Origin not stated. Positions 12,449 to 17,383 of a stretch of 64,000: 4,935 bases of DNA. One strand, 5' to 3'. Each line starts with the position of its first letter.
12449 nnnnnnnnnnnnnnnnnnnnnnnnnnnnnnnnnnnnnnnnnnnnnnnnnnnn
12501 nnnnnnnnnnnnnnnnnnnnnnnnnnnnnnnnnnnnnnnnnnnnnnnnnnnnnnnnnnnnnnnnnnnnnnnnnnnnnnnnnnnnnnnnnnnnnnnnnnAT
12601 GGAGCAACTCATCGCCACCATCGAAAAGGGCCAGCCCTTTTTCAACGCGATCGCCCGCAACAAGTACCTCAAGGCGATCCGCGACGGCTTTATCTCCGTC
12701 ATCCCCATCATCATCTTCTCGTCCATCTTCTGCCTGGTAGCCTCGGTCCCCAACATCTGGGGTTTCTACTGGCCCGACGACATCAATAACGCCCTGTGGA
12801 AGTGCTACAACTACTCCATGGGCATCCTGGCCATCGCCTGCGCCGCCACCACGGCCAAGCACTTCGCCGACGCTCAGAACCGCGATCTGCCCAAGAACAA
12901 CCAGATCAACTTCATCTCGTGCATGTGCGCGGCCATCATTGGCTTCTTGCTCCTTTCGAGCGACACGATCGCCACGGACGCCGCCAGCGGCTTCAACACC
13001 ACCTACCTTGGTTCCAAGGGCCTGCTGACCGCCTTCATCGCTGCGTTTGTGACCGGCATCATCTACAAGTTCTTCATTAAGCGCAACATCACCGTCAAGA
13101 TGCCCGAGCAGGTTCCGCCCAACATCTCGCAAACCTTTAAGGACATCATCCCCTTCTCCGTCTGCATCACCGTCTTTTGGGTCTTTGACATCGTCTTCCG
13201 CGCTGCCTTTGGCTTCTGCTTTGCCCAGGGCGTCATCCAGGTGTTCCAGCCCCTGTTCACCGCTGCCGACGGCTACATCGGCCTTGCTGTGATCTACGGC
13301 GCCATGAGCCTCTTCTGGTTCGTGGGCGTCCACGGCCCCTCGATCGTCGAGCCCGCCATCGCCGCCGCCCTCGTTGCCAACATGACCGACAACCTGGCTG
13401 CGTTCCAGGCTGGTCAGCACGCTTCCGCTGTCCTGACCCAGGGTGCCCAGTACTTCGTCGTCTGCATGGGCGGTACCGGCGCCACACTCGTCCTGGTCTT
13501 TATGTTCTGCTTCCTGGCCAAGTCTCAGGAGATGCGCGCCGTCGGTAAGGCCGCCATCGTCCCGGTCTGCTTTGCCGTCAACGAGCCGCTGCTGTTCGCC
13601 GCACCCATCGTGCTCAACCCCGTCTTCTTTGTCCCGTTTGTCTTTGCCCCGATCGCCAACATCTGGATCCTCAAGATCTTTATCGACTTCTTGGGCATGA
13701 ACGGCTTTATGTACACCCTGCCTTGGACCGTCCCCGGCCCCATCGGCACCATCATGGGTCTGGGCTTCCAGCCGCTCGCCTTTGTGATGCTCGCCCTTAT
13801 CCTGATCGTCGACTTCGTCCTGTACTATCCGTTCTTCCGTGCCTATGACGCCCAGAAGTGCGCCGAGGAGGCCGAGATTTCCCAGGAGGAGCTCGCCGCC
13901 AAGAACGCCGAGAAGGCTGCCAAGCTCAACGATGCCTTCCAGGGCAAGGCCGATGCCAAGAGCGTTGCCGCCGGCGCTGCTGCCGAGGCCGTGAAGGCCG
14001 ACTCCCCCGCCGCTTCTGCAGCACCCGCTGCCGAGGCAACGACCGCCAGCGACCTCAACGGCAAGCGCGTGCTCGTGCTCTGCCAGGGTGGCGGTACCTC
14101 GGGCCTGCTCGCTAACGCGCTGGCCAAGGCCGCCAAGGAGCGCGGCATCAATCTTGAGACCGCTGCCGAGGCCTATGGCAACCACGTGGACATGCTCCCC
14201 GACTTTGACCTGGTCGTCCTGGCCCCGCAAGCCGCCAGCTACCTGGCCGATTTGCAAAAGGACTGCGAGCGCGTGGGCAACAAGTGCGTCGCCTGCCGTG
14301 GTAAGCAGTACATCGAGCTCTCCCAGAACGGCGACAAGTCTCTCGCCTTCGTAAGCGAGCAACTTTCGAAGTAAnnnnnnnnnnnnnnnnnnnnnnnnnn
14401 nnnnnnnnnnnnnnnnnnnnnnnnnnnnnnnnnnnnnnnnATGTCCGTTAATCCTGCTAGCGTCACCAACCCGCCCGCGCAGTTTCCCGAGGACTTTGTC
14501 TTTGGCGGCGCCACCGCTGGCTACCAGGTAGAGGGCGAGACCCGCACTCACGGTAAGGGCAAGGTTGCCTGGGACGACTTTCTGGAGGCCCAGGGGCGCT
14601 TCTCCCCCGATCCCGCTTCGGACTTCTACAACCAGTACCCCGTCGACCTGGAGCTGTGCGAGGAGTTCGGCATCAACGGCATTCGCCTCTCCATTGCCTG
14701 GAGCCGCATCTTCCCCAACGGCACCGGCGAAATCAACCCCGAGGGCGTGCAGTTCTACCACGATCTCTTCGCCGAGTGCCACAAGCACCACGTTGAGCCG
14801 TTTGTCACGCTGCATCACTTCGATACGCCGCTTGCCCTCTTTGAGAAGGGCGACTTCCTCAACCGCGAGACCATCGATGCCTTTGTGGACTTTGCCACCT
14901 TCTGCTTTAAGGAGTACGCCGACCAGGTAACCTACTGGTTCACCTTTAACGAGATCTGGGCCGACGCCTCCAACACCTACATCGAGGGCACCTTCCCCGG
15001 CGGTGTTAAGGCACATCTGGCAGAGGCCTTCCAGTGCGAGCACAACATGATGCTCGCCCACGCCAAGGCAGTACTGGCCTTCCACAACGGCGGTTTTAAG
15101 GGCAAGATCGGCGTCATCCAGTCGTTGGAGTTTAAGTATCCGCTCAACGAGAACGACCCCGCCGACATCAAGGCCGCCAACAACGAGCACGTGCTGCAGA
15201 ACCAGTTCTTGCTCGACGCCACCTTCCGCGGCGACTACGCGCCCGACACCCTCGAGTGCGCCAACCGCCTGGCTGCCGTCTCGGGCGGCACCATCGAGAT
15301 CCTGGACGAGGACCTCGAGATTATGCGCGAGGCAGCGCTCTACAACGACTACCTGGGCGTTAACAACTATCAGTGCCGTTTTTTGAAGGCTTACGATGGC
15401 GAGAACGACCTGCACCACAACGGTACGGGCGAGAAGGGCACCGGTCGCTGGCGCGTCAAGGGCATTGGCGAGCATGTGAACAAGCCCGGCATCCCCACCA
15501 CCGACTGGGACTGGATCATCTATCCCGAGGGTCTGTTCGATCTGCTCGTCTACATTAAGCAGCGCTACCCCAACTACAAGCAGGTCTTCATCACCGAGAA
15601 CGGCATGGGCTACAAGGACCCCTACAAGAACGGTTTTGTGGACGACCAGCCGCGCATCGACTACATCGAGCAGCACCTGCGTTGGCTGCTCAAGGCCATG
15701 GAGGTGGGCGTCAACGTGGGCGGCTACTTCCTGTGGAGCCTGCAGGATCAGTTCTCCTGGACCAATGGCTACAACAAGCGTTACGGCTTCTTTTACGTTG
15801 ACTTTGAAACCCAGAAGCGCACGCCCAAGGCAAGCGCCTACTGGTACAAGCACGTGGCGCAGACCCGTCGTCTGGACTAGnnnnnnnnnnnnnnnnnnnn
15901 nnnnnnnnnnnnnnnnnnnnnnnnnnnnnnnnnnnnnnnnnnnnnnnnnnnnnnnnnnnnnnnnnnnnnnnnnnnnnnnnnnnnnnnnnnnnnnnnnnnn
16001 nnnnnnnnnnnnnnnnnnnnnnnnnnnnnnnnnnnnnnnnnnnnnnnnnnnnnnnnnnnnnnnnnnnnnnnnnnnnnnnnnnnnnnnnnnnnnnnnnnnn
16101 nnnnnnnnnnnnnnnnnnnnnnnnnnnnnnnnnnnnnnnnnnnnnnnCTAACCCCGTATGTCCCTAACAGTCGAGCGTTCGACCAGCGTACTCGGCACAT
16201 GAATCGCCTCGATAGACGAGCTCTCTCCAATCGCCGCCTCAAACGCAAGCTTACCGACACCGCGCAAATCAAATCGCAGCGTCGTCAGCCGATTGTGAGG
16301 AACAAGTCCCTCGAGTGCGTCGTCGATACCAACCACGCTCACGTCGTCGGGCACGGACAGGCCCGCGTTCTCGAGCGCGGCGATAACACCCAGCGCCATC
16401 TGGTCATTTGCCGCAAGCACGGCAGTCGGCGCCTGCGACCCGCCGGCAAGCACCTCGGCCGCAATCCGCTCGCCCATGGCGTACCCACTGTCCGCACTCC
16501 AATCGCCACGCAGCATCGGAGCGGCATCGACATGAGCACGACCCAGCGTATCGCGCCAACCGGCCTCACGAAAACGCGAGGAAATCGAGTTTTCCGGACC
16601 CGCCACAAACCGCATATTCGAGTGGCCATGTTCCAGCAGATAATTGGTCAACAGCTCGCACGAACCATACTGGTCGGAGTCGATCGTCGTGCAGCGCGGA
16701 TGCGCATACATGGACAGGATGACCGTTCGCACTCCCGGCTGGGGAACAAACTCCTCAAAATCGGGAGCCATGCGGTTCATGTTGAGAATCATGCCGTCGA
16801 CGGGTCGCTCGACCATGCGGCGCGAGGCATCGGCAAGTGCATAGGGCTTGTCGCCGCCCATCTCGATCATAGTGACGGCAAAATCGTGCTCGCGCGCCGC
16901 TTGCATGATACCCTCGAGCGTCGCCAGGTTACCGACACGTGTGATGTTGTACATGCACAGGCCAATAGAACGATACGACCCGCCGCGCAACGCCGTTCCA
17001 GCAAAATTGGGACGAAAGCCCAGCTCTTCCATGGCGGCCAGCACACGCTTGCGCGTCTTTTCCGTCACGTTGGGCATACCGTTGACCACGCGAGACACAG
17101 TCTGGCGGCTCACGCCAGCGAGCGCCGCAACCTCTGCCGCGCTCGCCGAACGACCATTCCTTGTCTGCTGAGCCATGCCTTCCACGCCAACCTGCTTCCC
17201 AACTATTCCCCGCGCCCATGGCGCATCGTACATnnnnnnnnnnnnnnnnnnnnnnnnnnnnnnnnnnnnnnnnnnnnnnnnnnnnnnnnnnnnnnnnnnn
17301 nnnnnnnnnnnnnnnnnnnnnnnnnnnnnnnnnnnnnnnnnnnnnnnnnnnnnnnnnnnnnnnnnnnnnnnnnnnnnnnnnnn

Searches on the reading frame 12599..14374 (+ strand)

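Call 11: search_protein_families(library=pfam, proteins=[window:12599-14374:+])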
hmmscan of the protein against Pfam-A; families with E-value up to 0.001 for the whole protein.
window:12599-14374:+ (591 aa): 2 families
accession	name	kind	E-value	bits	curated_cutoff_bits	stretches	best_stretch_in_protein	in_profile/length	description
PF02378.23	PTS_EIIC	-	1.1e-72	245.2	30.7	1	28-351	1-319/319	Phosphotransferase system, EIIC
PF02302.22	PTS_IIB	-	7e-08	33.4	23.6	1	490-557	1-67/90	PTS system, Lactose/Cellobiose specific IIB subunit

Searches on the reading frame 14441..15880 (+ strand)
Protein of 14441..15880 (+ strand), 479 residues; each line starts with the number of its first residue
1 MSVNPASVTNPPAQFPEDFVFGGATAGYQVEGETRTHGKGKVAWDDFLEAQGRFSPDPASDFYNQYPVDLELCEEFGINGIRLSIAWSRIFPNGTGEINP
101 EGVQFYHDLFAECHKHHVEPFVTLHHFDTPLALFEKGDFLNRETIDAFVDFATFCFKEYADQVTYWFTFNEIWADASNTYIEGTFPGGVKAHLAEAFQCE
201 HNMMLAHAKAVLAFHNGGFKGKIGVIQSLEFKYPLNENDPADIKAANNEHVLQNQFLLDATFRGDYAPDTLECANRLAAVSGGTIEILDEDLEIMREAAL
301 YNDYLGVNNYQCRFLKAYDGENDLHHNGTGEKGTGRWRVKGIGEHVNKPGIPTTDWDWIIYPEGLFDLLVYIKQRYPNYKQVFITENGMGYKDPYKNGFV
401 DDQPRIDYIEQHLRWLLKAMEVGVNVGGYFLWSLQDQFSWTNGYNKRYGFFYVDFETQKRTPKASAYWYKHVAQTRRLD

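Call 11: search_protein_families(library=pfam, proteins=[window:14441-15880:+])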
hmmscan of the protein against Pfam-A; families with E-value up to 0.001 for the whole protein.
window:14441-15880:+ (479 aa): 1 family
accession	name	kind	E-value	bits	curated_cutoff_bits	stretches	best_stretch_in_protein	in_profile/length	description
PF00232.24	Glyco_hydro_1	-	4e-150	500.6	22.6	1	13-476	3-451/453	Glycosyl hydrolase family 1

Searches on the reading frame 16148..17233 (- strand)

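Call 11: search_protein_families(library=pfam, proteins=[window:16148-17233:-])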
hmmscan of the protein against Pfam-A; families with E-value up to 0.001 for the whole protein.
window:16148-17233:- (361 aa): 6 families
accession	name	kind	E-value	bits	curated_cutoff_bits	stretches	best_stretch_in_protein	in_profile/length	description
PF13377.12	Peripla_BP_3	-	2e-27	96.8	26.5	1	197-356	2-167/167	Periplasmic binding protein-like domain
PF00356.27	LacI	-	6.6e-19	67.9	27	1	34-76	4-46/46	Bacterial regulatory proteins, lacI family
PF00532.27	Peripla_BP_1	-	3.8e-16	59.8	22.2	1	106-335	20-258/281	Periplasmic binding proteins and sugar binding domain of LacI family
PF13407.12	Peripla_BP_4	-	5e-09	36.5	35.1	1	176-306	91-219/258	Periplasmic binding protein domain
PF01381.28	HTH_3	-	0.00021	21.7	23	1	31-60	11-40/55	Helix-turn-helix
PF13560.12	HTH_31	-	0.00049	20.8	27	0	23-57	8-43/64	Helix-turn-helix domain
